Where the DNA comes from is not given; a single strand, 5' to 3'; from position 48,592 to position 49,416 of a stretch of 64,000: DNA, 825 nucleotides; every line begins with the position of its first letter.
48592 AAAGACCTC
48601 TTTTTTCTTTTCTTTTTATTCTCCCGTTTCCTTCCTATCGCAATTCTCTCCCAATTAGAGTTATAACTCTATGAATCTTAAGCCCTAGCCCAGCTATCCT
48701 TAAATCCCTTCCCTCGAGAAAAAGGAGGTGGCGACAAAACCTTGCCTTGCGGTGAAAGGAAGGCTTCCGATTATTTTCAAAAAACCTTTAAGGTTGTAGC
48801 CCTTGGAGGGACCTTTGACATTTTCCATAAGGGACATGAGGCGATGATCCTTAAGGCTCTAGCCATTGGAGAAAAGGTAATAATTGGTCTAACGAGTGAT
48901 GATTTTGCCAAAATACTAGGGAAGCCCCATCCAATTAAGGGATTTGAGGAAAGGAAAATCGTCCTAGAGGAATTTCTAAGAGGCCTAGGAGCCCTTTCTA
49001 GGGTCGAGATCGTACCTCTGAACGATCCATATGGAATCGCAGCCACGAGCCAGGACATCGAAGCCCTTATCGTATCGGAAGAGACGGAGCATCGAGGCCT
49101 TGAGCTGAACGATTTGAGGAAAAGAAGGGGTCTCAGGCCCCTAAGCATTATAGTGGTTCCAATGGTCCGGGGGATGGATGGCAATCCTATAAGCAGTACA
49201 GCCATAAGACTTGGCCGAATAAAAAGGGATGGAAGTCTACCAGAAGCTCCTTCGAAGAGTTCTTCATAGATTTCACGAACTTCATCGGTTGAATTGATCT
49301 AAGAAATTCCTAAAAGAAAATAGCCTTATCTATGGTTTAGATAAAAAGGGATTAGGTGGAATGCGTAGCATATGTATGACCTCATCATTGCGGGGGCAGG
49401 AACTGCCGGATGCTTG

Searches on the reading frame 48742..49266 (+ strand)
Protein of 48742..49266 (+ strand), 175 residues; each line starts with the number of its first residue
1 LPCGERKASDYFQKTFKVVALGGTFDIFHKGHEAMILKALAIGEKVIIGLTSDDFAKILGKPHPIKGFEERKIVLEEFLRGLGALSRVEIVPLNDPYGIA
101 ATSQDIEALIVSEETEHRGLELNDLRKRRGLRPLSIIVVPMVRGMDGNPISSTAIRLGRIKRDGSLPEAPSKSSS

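Call 39: search_protein_families(library=pfam, proteins=[window:48742-49266:+], max_evalue=0.00001)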
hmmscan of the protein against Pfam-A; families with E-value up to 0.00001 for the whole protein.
window:48742-49266:+ (175 aa): 1 family
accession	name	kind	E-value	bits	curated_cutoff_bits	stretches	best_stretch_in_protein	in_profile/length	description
PF01467.32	CTP_transf_like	-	3e-14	53.8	21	1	21-156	2-131/133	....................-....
